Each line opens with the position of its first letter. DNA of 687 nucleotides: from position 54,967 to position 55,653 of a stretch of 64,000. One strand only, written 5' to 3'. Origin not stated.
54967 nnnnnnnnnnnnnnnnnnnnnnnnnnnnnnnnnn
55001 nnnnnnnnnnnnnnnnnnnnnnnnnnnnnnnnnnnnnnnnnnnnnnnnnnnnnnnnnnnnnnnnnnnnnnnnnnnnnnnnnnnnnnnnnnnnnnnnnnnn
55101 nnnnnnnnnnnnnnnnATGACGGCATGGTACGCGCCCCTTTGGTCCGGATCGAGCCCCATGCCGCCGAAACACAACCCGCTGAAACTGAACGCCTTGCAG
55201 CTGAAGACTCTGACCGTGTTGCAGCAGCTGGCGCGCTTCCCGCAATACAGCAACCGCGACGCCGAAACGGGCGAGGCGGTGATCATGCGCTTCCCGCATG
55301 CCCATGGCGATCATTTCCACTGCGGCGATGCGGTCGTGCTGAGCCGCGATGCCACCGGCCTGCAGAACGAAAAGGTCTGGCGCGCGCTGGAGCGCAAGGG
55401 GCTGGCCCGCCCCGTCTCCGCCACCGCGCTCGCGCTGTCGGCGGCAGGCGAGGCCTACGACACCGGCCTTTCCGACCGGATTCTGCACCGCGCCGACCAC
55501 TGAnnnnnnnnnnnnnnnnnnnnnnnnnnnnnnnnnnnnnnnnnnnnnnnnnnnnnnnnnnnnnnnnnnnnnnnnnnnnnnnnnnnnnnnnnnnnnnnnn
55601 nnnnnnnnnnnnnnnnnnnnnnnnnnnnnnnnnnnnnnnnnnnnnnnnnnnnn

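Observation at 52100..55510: Mosaic islet of mixed composition: hypothetical membrane protein, IS630 element, chimeric membrane ORF and coupled His-rich protein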

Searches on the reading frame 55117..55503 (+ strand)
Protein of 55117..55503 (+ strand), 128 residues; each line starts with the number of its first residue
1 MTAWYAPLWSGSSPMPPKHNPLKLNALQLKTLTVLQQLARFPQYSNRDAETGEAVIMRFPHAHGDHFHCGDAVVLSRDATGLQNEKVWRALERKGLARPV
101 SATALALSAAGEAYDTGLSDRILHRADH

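Call 6: search_protein_families(library=pfam, proteins=[window:55117-55503:+], max_evalue=1)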
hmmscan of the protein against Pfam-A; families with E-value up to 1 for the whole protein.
window:55117-55503:+ (128 aa): 1 family
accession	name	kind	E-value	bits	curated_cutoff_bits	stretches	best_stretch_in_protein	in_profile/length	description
PF00206.25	Lyase_1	-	0.019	14.8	27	1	10-34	286-310/312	Lyase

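Call 10: find_homologous_proteins(query=window:55117-55503:+, max_evalue=0.01)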
Query window:55117-55503:+ (128 aa): 824 proteins with E <= 0.01 among 874 candidates; the best 120 are listed.
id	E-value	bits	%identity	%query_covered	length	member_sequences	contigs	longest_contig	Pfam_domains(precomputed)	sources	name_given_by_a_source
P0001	1.3e-69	250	100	89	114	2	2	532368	-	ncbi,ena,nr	ncbi:MAG: hypothetical protein KDC18_02680 [Alphaproteobacteria bacterium]|nr:hypothetical protein [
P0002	4.3e-49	184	75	89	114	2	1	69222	-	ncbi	-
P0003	1.1e-46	176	69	89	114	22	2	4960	-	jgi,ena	jgi:hypothetical protein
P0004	4.0e-46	174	70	89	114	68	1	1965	-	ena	-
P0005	7.5e-46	173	70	89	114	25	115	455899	-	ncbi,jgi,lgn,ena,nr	ncbi:MAG: hypothetical protein HOI96_08675 [Rhodospirillaceae bacterium]|jgi:hypothetical protein|nr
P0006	1.8e-45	172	70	89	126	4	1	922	-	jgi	-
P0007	2.0e-45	172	70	89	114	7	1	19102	-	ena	-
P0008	3.7e-45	171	64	98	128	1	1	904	-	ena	-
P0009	5.0e-45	171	69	89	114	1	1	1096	-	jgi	jgi:hypothetical protein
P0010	5.0e-45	171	69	89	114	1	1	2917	-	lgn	-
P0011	6.5e-45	170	69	89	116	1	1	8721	-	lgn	-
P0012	7.2e-45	170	67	89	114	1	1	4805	-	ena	-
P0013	7.4e-45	170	67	89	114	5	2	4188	-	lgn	-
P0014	1.0e-44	170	66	89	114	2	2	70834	-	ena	-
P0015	1.1e-44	169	68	89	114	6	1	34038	-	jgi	jgi:hypothetical protein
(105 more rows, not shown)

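Call 12: find_encoding_contigs(protein=P0002, flank=8000, max_places=3)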
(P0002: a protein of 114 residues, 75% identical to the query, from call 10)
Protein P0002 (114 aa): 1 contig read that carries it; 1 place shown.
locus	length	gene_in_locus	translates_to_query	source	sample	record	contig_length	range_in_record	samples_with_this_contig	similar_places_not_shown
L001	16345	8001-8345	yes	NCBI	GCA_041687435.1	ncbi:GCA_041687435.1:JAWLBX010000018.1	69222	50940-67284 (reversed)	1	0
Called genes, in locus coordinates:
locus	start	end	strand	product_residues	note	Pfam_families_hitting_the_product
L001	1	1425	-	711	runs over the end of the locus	-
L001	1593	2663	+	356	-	-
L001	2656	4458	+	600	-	-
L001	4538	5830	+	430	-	PF00709:Adenylsucc_synt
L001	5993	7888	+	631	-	PF00743:FMO-like, PF07992:Pyr_redox_2, PF13450:NAD_binding_8 (weak), PF13738:Pyr_redox_3, PF13434:Lys_Orn_oxgnase (weak)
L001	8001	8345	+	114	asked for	-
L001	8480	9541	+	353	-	PF00296:Bac_luciferase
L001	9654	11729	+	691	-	PF05378:Hydant_A_N, PF01968:Hydantoinase_A, PF19278:Hydant_A_C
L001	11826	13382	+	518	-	PF02538:Hydantoinase_B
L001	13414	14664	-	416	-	PF06850:PHB_depo_C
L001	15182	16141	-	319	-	-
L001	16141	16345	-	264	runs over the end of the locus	PF05433:Rick_17kDa_Anti (weak), PF08239:SH3_3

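Call 13: find_encoding_contigs(protein=P0001, flank=8000, max_places=3)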
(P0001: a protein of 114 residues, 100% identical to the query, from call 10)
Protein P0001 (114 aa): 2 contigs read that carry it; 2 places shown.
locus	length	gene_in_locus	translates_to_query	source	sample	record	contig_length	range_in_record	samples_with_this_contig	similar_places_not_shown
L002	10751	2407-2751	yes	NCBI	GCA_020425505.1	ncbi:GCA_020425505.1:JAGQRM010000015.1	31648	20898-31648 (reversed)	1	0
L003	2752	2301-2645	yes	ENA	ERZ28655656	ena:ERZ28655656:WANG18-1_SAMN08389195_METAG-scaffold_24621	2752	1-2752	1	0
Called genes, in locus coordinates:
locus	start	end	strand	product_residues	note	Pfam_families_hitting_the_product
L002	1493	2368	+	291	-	-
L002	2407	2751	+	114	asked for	-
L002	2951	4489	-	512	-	PF00501:AMP-binding, PF13193:AMP-binding_C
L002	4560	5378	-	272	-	PF00089:Trypsin, PF13365:Trypsin_2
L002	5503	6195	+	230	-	PF00027:cNMP_binding, PF13545:HTH_Crp_2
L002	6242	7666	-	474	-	PF01554:MatE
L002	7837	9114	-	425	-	PF00296:Bac_luciferase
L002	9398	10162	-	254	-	PF17645:Amdase, PF01177:Asp_Glu_race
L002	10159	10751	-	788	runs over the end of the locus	PF01315:Ald_Xan_dh_C, PF02738:MoCoBD_1, PF20256:MoCoBD_2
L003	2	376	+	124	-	?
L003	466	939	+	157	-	PF13358:DDE_3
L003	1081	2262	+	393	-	-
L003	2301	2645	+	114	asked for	-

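Call 18: find_encoding_contigs(protein=P0005, flank=6000, max_places=6)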
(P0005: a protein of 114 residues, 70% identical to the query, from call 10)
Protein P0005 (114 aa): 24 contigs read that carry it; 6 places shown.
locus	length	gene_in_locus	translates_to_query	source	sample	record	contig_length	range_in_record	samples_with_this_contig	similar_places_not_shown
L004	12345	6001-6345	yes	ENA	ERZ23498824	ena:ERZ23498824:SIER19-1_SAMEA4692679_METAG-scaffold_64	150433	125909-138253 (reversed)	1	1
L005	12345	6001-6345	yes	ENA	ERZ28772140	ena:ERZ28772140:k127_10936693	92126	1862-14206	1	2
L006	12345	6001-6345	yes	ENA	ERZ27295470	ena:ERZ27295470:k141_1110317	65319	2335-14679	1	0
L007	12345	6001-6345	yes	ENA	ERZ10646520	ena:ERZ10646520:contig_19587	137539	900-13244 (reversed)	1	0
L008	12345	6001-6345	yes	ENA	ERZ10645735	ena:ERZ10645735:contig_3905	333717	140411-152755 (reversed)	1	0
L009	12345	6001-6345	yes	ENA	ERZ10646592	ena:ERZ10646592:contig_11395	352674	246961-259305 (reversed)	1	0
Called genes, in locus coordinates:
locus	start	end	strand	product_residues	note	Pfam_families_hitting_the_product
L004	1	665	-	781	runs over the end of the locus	PF01315:Ald_Xan_dh_C, PF02738:MoCoBD_1, PF20256:MoCoBD_2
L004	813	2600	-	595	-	PF00890:FAD_binding_2, PF01266:DAO (weak), PF03486:HI0933_like (faint), PF12831:FAD_oxidored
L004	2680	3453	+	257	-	PF00106:adh_short, PF23441:SDR (weak), PF13460:NAD_binding_10 (weak), PF13561:adh_short_C2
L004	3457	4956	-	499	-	PF01979:Amidohydro_1, PF07969:Amidohydro_3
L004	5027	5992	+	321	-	PF00701:DHDPS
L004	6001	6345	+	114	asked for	-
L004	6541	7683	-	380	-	PF01098:FTSW_RODA_SPOVE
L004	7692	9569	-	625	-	PF03717:PBP_dimer, PF00905:Transpeptidase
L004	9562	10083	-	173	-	PF04093:MreD (weak)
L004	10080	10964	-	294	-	PF04085:MreC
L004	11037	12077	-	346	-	PF06723:MreB_Mbl, PF00022:Actin, PF25216:Volactin (faint), PF11104:PilM_2 (faint), PF00012:HSP70, PF14450:FtsA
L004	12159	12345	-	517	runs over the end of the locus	PF00682:HMGL-like, PF22617:HCS_D2, PF08502:LeuA_dimer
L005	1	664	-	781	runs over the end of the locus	PF01315:Ald_Xan_dh_C, PF02738:MoCoBD_1, PF20256:MoCoBD_2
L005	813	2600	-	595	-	PF00890:FAD_binding_2, PF01266:DAO (faint), PF12831:FAD_oxidored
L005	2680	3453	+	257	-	PF00106:adh_short, PF23441:SDR (weak), PF13460:NAD_binding_10 (weak), PF13561:adh_short_C2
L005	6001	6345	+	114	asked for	-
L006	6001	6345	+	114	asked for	-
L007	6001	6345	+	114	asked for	-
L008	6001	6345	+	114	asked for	-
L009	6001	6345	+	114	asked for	-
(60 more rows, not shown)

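Call 26: search_protein_families(library=ncbifam, proteins=[window:55159-55503:+], max_evalue=1)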
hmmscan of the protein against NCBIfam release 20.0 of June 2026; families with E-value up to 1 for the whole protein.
window:55159-55503:+ (114 aa): 1 family
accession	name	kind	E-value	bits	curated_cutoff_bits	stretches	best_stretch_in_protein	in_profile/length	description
NF001911.0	PRK00685.1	equivalog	0.11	11.9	144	1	37-83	38-84/228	metal-dependent hydrolase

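Call 27: search_protein_families(library=padloc, proteins=[window:55159-55503:+], max_evalue=1)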
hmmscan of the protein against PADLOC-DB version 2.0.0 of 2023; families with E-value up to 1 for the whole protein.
window:55159-55503:+ (114 aa): 0 families

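Call 57: search_solved_structures(query=A2, max_evalue=10)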
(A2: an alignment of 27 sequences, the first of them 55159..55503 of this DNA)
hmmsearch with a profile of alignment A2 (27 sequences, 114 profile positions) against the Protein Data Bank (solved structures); distinct sequences matched with E-value up to 10: 18.
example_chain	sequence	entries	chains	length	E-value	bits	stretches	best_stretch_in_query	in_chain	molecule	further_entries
3x2z_A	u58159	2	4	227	0.25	14.7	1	47-84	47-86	UPF0173 metal-dependent hydrolase TM_1162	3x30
3x2y_A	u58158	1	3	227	0.26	14.7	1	47-84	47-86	UPF0173 metal-dependent hydrolase TM_1162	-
7olc_LA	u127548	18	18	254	0.46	13.9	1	33-85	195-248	60S ribosomal protein L2-like protein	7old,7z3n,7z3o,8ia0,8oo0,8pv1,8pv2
7pzy_j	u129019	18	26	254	0.48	13.8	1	37-86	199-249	Ribosomal 60S subunit protein L2A | 60S ribosomal protein L2-B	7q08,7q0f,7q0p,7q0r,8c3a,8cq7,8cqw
4v8p_BA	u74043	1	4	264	0.59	13.5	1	40-95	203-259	RPL8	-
4u3m_L2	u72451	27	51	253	0.61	13.5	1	37-85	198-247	60S ribosomal protein L2-A | 60S ribosomal protein L2 | 60S RIBOSOMAL PROTEIN L2-B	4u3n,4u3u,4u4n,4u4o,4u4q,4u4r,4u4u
7r81_D1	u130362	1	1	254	0.62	13.5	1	36-85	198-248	60S ribosomal protein L2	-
3j6x_L2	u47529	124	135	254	0.62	13.5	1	37-85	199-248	60S ribosomal protein L2 | 60S ribosomal protein L2-A | 60S ribosomal protein rpL2 (L2p)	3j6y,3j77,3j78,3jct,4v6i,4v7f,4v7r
5i4l_L2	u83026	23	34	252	0.62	13.5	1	37-85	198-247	60S ribosomal protein L2-A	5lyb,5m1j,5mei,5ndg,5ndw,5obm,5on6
6uz7_AA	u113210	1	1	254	0.67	13.4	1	37-85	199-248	KLLA0D16027p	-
6t4q_LA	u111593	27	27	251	0.67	13.4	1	37-85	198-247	60S ribosomal protein L2-A | Large ribosomal subunit protein uL2A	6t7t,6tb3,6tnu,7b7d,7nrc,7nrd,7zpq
6woo_A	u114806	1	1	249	0.79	13.1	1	37-84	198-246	uL2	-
5it7_AA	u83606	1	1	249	0.85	13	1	37-84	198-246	KLLA0D16027p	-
5ndv_L2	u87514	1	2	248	0.9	12.9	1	37-84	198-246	60S ribosomal protein L2-A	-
9spj_D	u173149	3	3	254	0.95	12.9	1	36-85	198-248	60S ribosomal protein L2-A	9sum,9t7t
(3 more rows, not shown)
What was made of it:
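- On Metallo-beta-lactamase fold (HxHxDH motif), considered for the 114-aa protein: The hits to MBL-type hydrolases are non-significant (E 0.11-0.25; calls 26, 57).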

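Call 65: predict_structure(alignment_id=A2)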
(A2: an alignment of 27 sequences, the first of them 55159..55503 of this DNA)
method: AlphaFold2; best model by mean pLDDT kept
length: 114 residues; sequences in the alignment: 27
mean_pLDDT: 90.7   pTM: 0.85
mean pLDDT of the five models: 90.7, 90.0, 89.6, 88.5, 88.3
residues with pLDDT >= 90: 89; 70-90: 19; 50-70: 3; < 50: 3
segments of 3 or more residues with pLDDT < 50: none
pLDDT, mean of each block of 10 residues (from residue 1): 74 97 95 93 91 93 93 95 91 95 93 66
secondary structure, 60 per line:
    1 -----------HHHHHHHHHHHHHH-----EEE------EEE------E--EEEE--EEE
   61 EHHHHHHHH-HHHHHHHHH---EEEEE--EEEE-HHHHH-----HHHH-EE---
elements in order: H12-25 E31-33 E40-42 E52-55 E58-61 H62-69 H71-79 E83-87 E90-93 H95-99 H105-108
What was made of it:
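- On Winged-helix DNA-binding proteins, considered for the 114-aa protein: The AlphaFold model has pLDDT 90.7 and pTM 0.85 (call 65).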

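Call 68: fold_search(model_id=the predicted structure, library=pdb)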
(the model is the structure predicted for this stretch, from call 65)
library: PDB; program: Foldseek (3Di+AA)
matches with E <= 10: 237; with E <= 0.001: 0
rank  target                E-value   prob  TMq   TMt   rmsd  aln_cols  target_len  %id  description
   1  2zcw                  1.1e-01  0.98  0.45  0.27   3.8        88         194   16  Crystal Structure of TTHA1359, a Transcriptional Regulator, CRP/FNR family from Thermus thermophilus HB8 (released 2007-12-04)
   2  3h3u_A                1.3e-01  0.87  0.46  0.26   6.2       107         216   11  Crystal structure of CRP (cAMP receptor Protein) from Mycobacterium tuberculosis (released 2010-02-02)
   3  8yz7                  1.5e-01  0.97  0.48  0.30   4.2       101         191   15  Crystal structure of DdrI, a CRP family protein from Deinococcus radiodurans (released 2024-07-03)
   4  3i59_A                1.7e-01  0.87  0.43  0.24   5.5        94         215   13  Crystal structure of MtbCRP in complex with N6-cAMP (released 2009-09-08)
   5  3i54_C                3.2e-01  0.77  0.43  0.25   5.4        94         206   13  Crystal structure of MtbCRP in complex with cAMP (released 2009-09-08)
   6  3r6s_C                3.2e-01  0.63  0.42  0.23   6.9       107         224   14  Crystal structure of GlxR transcription factor from Corynebacterium glutamicum with cAMP (released 2012-03-28)
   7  6dt4_A                4.4e-01  0.77  0.45  0.26   5.1        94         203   13  1.8 Angstrom Resolution Crystal Structure of cAMP-Regulatory Protein from Yersinia pestis in Complex with cAMP (released 2018-06-27)
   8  3r6s_A                5.0e-01  0.54  0.43  0.23   6.8       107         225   15  Crystal structure of GlxR transcription factor from Corynebacterium glutamicum with cAMP (released 2012-03-28)
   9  4hzf_B                5.0e-01  0.41  0.37  0.22   8.9        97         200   13  structure of the wild type Catabolite gene Activator Protein (released 2013-10-30)
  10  3i54_D                5.3e-01  0.23  0.32  0.18   8.6       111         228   13  Crystal structure of MtbCRP in complex with cAMP (released 2009-09-08)
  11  3qop_A                6.0e-01  0.38  0.36  0.22   9.0        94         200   14  Domain-domain flexibility leads to allostery within the camp receptor protein (CRP) (released 2012-04-04)
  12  4r8h_B                6.4e-01  0.35  0.36  0.21   9.4        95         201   13  The role of protein-ligand contacts in allosteric regulation of the Escherichia coli Catabolite Activator Protein (released 2015-07-22)
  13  8as8_C                6.4e-01  0.28  0.42  0.26   7.8       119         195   17  E. coli Wadjet JetABC monomer (released 2022-12-14)
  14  4byy_A                6.8e-01  0.54  0.43  0.23   6.2       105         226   13  Apo GlxR (released 2014-07-30)
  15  7ff9_H                7.3e-01  0.25  0.34  0.23   6.2        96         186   14  Pseudomonas aeruginosa Virulence Factor Regulator with cAMP ligand and Cl(triethylphosphine)gold(I) (released 2022-07-27)
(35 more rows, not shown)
